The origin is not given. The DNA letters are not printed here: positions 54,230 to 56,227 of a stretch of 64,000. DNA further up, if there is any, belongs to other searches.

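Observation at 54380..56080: Cytoplasmic chemoreceptor-like protein with an MCP signalling domain at the N-terminus and a PhnD-type phosphonate/phosphite-binding-protein domain at the C-terminus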

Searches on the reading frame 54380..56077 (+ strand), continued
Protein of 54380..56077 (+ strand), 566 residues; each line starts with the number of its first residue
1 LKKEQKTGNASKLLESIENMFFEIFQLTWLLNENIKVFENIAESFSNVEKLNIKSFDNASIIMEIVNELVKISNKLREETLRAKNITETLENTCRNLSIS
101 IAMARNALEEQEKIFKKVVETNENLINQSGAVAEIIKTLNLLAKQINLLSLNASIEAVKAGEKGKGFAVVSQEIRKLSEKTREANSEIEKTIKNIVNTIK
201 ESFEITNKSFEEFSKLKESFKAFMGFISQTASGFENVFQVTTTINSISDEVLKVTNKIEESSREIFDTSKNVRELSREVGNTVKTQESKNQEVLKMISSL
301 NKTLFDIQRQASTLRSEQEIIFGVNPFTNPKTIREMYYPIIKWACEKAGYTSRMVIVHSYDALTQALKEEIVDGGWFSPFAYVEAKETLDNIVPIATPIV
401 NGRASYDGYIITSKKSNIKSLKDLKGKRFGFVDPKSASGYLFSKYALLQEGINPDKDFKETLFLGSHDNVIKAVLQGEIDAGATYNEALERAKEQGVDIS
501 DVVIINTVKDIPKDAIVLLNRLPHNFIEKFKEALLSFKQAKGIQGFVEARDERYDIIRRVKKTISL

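Call 27: predict_structure(alignment_id=A1)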
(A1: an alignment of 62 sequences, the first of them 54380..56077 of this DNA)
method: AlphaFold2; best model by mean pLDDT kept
length: 566 residues; sequences in the alignment: 62
mean_pLDDT: 86.1   pTM: 0.55
mean pLDDT of the five models: 86.1, 83.9, 80.3, 80.3, 77.2
residues with pLDDT >= 90: 182; 70-90: 370; 50-70: 8; < 50: 6
segments of 3 or more residues with pLDDT < 50: 1-6
pLDDT, mean of each block of 10 residues (from residue 1): 48 80 85 84 82 86 90 91 90 90 89 88 84 79 80 78 73 81 83 85 87 89 90 89 91 91 87 85 86 86 81 82 83 86 92 85 89 90 89 91 88 91 93 81 90 90 89 93 92 87 91 91 92 91 89 88 79
secondary structure, 60 per line:
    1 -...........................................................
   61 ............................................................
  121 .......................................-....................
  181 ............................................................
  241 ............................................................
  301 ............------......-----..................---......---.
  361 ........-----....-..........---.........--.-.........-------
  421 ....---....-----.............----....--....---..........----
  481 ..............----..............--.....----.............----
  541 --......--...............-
elements in order: H2-159 H161-312 E319-324 H330-347 E351-356 H360-368 E374-377 H379-388 E392-400 E405-413 H421-424 E428-431 H437-449 H454-457 E460-463 H467-476 E481-485 H486-494 E502-512 E515-519 H524-536 E543-548 H551-565

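Call 30: fold_search(model_id=the predicted structure, library=pdb)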
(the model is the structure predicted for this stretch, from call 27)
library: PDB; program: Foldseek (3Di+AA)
matches with E <= 10: 1052; with E <= 0.001: 261
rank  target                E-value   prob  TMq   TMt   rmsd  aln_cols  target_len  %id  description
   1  5o2k_B                1.0e-18  1.00  0.40  0.82   3.3       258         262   23  Native apo-structure of Pseudomonas stutzeri PtxB to 2.1 A resolution (released 2017-12-06)
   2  5lq1_A                1.5e-18  1.00  0.36  0.71   4.4       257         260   22  1.41 A resolution structure of PtxB from Trichodesmium erythraeum IMS101 in complex with methylphosphonate (released 2017-12-06)
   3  5o2k_C                1.6e-18  1.00  0.40  0.83   3.2       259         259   24  Native apo-structure of Pseudomonas stutzeri PtxB to 2.1 A resolution (released 2017-12-06)
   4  5o2k_E                2.3e-18  1.00  0.40  0.84   3.0       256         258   24  Native apo-structure of Pseudomonas stutzeri PtxB to 2.1 A resolution (released 2017-12-06)
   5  5lv1_A                6.4e-18  1.00  0.37  0.70   4.3       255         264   29  2.12 A resolution structure of PtxB from Prochlorococcus marinus (MIT 9301) in complex with phosphite (released 2017-12-06)
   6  5lq1_B                6.7e-18  1.00  0.36  0.71   4.4       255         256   22  1.41 A resolution structure of PtxB from Trichodesmium erythraeum IMS101 in complex with methylphosphonate (released 2017-12-06)
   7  5o2j                  8.8e-18  1.00  0.36  0.70   4.5       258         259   24  Pseudomonas stutzeri PtxB in complex with phosphite to 1.52 A resolution (released 2017-12-06)
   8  5jvb_A                1.3e-17  1.00  0.36  0.72   4.4       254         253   22  1.95A resolution structure of PtxB from Trichodesmium erythraeum IMS101 in complex with phosphite (released 2017-11-29)
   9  5o2k_F                1.3e-17  1.00  0.39  0.82   3.3       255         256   24  Native apo-structure of Pseudomonas stutzeri PtxB to 2.1 A resolution (released 2017-12-06)
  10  6ghq                  1.7e-17  1.00  0.41  0.84   2.3       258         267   24  HtxB D206N protein variant from Pseudomonas stutzeri in a partially open conformation to 1.53 A resolution (released 2019-05-22)
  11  5o2k_A                1.8e-17  1.00  0.40  0.81   3.3       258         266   24  Native apo-structure of Pseudomonas stutzeri PtxB to 2.1 A resolution (released 2017-12-06)
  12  5o37                  3.3e-17  1.00  0.36  0.70   4.5       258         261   24  Pseudomonas stutzeri PtxB in complex with methylphosphonate (MPn) to 1.37 A resolution (released 2017-12-06)
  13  6ght                  3.8e-17  1.00  0.36  0.70   4.3       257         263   24  HtxB D206A protein variant from Pseudomonas stutzeri in complex with hypophosphite to 1.12 A resolution (released 2019-05-22)
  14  5me4                  4.3e-17  1.00  0.36  0.71   4.4       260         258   24  The structure of HtxB from Pseudomonas stutzeri in complex with hypophosphite to 1.52 A resolution (released 2017-11-29)
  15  5jvb_B                6.2e-17  1.00  0.35  0.69   4.5       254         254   23  1.95A resolution structure of PtxB from Trichodesmium erythraeum IMS101 in complex with phosphite (released 2017-11-29)
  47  2ch7_A                2.9e-09  1.00  0.25  0.40  10.4       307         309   19  Crystal structure of the cytoplasmic domain of a bacterial chemoreceptor from Thermotoga maritima (released 2006-04-18)
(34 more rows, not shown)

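Call 33: find_related_loci(query=A1, collection=genome_contigs, flank=10000)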
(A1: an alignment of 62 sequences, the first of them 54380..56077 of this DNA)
Query A1 (566 aa) in genome_contigs; peptide patterns used: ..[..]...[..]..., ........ (x = any residue, [..] = any of these).
600 stretches matched a pattern (row limit reached: there are more); 596 encode a relative of the query (tblastn E <= 1e-3); the best 80 are kept; 80 distinct loci.
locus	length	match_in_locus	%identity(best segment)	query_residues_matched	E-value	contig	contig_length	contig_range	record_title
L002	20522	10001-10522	34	109-275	3e-22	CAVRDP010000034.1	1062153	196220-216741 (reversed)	MAG: uncultured Planctomycetia bacterium isolate MFD01231.bin.2.30 genome assembly, contig: contig_6741, whole genome sh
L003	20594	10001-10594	31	112-316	8e-21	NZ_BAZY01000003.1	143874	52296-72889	Thermoanaerobacter thermocopriae JCM 7501, whole genome shotgun sequence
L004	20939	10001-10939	27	8-331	1e-19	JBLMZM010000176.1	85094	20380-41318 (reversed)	MAG: Ignavibacteriales bacterium isolate MAG203 PRJNA951521_bin6_renamed_180, whole genome shotgun sequence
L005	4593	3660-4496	25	2-280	1e-19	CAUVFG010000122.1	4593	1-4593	MAG TPA_asm: uncultured Selenomonas sp. isolate SRR23388440_bin.48_MetaWRAP_v1.3_MAG genome assembly, contig: ERZ2165979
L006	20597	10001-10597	30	41-249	6e-19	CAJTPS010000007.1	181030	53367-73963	MAG TPA_asm: uncultured Lachnospiraceae bacterium isolate MGBC108720 genome assembly, contig: MGBC108720.7, whole genome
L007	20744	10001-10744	27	14-274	5e-19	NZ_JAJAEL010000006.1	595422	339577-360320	Thalassolituus alkanivorans strain TMPB967 NODE_6_length_595324_cov_216.630783, whole genome shotgun sequence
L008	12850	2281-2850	29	83-276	5e-19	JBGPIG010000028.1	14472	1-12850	MAG: Nitrospirota bacterium isolate OBJ_0618_7090110_34 k141_9804441_length_14472_cov_9.0000, whole genome shotgun seque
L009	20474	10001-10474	35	124-277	6e-19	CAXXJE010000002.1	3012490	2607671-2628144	MAG: Melioribacteraceae bacterium isolate 0e482c3f-fd6f-4299-bd25-db1c54be0b18 genome assembly, contig: contig_2, whole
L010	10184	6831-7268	35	125-277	5e-19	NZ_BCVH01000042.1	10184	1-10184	Robertmurraya korlensis NBRC 107688, whole genome shotgun sequence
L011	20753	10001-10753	26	69-348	7e-19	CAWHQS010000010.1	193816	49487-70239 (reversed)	MAG: Terriglobia bacterium isolate MFD06714.bin.1.217 genome assembly, contig: contig_42632, whole genome shotgun sequen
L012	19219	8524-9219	27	123-345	6e-19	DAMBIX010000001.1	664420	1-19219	MAG TPA_asm: Pseudomonas sp. isolate CTOTU48942 NODE_1_length_664420_cov_8.913361, whole genome shotgun sequence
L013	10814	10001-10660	31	68-276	6e-19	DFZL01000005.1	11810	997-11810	MAG TPA_asm: Geobacter sp. UBA4057 UBA4057_contig_23284, whole genome shotgun sequence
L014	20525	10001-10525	32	124-280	8e-19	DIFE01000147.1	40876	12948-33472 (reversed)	MAG TPA_asm: Deltaproteobacteria bacterium UBA5756 UBA5756_contig_13771, whole genome shotgun sequence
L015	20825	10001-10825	25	26-282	9e-19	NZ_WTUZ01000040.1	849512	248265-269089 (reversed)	Paenibacillus silvestris strain 5J-6 C731, whole genome shotgun sequence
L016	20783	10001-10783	31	38-287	1e-18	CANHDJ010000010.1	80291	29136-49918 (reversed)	MAG: Ignavibacteria bacterium isolate RE-18aug17-109 genome assembly, contig: RE-18aug17-C315, whole genome shotgun sequ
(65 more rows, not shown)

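Call 35: find_encoding_contigs(protein=P0028, flank=10000, max_places=2)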
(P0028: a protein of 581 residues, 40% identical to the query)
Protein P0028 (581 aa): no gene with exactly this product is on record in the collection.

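Call 36: find_encoding_contigs(protein=P0008, flank=10000, max_places=2)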
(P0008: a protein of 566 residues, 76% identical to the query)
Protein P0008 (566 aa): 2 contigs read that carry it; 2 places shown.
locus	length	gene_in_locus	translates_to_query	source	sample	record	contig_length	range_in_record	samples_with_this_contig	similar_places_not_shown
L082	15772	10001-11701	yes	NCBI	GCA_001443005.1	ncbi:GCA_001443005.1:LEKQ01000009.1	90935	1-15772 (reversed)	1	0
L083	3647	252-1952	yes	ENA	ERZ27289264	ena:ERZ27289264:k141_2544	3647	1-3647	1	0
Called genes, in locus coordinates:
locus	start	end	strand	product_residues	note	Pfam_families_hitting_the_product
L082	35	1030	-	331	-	PF01073:3Beta_HSD, PF01370:Epimerase, PF02719:Polysacc_synt_2, PF04321:RmlD_sub_bind, PF05368:NmrA (faint), PF07993:NAD_binding_4 (faint), PF13460:NAD_binding_10 (weak), PF16363:GDP_Man_Dehyd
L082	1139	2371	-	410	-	PF13439:Glyco_transf_4, PF13579:Glyco_trans_4_4, PF00534:Glycos_transf_1, PF13692:Glyco_trans_1_4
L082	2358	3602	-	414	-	PF13439:Glyco_transf_4, PF00534:Glycos_transf_1, PF13692:Glyco_trans_1_4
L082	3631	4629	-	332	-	PF13489:Methyltransf_23, PF08241:Methyltransf_11, PF08242:Methyltransf_12, PF13649:Methyltransf_25, PF13847:Methyltransf_31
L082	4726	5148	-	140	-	-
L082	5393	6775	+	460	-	PF00474:SSF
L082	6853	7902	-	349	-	PF04055:Radical_SAM, PF13186:SPASM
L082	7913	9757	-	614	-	PF02730:AFOR_N, PF01314:AFOR_C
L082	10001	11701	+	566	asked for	PF00015:MCPsignal, PF12974:Phosphonate-bd, PF09084:NMT1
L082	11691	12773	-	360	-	PF04015:DUF362, PF12837:Fer4_6 (weak), PF13237:Fer4_10, PF00037:Fer4 (weak), PF12838:Fer4_7, PF13187:Fer4_9 (weak), PF14697:Fer4_21, PF00037:Fer4, +5 more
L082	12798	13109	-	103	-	PF01883:FeS_assembly_P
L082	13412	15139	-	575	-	PF00474:SSF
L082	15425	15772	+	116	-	?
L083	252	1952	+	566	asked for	PF00015:MCPsignal, PF12974:Phosphonate-bd, PF09084:NMT1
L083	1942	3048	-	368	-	PF04015:DUF362, PF00037:Fer4 (weak), PF12837:Fer4_6 (weak), PF12838:Fer4_7, PF13187:Fer4_9 (weak), PF13237:Fer4_10, PF14697:Fer4_21, PF00037:Fer4, +5 more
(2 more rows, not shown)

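Call 37: find_encoding_contigs(protein=P0033, flank=10000, max_places=1)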
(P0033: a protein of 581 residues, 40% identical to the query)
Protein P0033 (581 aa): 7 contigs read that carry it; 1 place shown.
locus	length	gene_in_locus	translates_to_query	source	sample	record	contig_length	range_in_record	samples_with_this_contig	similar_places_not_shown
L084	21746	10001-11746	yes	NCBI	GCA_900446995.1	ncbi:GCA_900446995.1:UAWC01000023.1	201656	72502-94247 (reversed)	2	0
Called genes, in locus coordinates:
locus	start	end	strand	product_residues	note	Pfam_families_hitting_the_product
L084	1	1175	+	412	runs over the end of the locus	-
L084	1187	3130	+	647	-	PF00092:VWA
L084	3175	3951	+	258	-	PF00491:Arginase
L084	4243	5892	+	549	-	PF03063:Prismane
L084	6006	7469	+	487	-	PF01289:Thiol_cytolysin, PF17440:Thiol_cytolys_C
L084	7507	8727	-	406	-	PF04389:Peptidase_M28 (weak), PF01546:Peptidase_M20, PF07687:M20_dimer (weak)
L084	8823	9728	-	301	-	PF00892:EamA, PF03151:TPT, PF00892:EamA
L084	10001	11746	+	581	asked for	PF00015:MCPsignal, PF12974:Phosphonate-bd, PF09084:NMT1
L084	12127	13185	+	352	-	-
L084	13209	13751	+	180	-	PF00156:Pribosyltran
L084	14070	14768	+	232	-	-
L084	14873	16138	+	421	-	PF04122:CW_binding_2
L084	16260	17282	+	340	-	PF00710:Asparaginase, PF17763:Asparaginase_C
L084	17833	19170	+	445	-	PF05525:Branch_AA_trans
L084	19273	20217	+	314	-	PF01797:Y1_Tnp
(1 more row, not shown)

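Call 38: find_encoding_contigs(protein=P0079, flank=10000, max_places=1)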
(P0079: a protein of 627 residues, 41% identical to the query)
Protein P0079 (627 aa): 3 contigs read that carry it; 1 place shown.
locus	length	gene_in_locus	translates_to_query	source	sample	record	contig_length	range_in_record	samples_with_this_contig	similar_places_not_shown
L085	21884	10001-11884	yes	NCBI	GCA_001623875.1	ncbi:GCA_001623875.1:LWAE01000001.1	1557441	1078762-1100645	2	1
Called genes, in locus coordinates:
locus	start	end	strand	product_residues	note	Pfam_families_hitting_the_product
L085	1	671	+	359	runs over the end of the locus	PF00581:Rhodanese, PF26341:AAA_SelU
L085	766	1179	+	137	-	-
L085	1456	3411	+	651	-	PF02518:HATPase_c, PF00204:DNA_gyraseB, PF01751:Toprim, PF00986:DNA_gyraseB_C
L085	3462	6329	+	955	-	PF00521:DNA_topoisoIV, PF03989:DNA_gyraseA_C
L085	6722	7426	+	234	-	PF00230:MIP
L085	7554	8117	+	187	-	PF04309:G3P_antiterm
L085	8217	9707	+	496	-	PF00370:FGGY_N, PF02782:FGGY_C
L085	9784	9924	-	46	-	-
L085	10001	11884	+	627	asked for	PF00015:MCPsignal, PF12727:PBP_like (faint), PF13531:SBP_bac_11 (faint), PF12974:Phosphonate-bd, PF09084:NMT1 (weak)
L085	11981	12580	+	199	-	PF01965:DJ-1_PfpI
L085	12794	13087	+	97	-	-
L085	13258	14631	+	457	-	PF13520:AA_permease_2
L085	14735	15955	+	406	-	PF00675:Peptidase_M16, PF05193:Peptidase_M16_C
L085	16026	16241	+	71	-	PF00403:HMA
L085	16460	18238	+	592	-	PF01368:DHH, PF02272:DHHA1, PF17768:RecJ_OB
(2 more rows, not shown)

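Call 39: find_encoding_contigs(protein=P0013, flank=10000, max_places=1)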
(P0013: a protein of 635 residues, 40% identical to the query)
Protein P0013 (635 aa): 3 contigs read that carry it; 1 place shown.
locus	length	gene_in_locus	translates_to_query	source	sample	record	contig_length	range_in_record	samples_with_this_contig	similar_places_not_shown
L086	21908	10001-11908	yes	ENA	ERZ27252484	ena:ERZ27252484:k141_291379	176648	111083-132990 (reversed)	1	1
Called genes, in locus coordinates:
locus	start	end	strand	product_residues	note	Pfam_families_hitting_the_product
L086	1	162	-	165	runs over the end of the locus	PF26226:DUF8052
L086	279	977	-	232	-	PF00072:Response_reg, PF04397:LytTR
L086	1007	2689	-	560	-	PF07694:5TM-5TMR_LYT, PF06580:His_kinase, PF02518:HATPase_c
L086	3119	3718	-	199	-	-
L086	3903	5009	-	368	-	PF25198:Spore_GerAC_N, PF05504:Spore_GerAC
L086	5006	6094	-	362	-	PF03845:Spore_permease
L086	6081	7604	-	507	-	PF03323:GerA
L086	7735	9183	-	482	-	PF01212:Beta_elim_lyase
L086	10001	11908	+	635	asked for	PF09084:NMT1 (faint), PF00015:MCPsignal, PF12974:Phosphonate-bd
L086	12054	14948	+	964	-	PF02638:GHL10, PF01520:Amidase_3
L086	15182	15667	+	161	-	PF22381:Staph_reg_Sar_Rot, PF01047:MarR, PF12802:MarR_2, PF22166:WHD_ArnR1 (weak)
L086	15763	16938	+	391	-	PF01656:CbiA, PF02374:ArsA_ATPase, PF10609:ParA (faint), PF13614:AAA_31, PF17886:ArsA_HSP20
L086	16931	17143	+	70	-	-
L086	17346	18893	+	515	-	PF00989:PAS (faint), PF13188:PAS_8 (weak), PF13426:PAS_9, PF00990:GGDEF, PF13487:HD_5, PF01966:HD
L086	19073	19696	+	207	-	PF00440:TetR_N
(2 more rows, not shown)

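Call 50: search_protein_representatives(alignment_id=A1)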
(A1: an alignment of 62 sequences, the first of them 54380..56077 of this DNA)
Query: 62 sequences, 629 profile positions. Proteins with E-value up to 0.001 (for the whole library): 248815; up to 1e-10: 229744; up to 1e-30: 25547. The best 150 are listed.
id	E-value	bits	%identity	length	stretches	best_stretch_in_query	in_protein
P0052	1.8e-266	902.1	-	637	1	3-628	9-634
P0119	3.6e-259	877.9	-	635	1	3-628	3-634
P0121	1.6e-252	856.0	-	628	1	5-628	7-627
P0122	4.5e-251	851.2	-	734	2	58-627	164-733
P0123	1.7e-228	776.6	-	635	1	13-627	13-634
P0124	1.7e-228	776.6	-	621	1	9-627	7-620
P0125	1.3e-223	760.5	-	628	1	12-627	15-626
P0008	3.4e-214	729.4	-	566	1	66-629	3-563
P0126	2.2e-206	703.6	-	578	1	59-628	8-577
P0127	1.7e-197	674.2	-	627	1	39-628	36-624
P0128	6.6e-194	662.4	-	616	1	73-627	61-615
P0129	1.2e-190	651.6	-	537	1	37-566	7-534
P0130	2.7e-190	650.4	-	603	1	57-628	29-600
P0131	6.4e-189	645.9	-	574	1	61-627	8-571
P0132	1.2e-186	638.4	-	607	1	32-628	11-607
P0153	2.4e-97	343.4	-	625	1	172-628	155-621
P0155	1.6e-95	337.4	-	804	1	253-627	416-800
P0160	1.0e-83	298.3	-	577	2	380-628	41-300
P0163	3.3e-77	276.8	-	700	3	395-627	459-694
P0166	1.3e-73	265.0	-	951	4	267-627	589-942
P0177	1.5e-67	245.0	-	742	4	248-613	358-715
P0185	2.8e-66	240.8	-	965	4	244-627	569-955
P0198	1.2e-63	232.1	-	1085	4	288-626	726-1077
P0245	1.5e-57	211.9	-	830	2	279-627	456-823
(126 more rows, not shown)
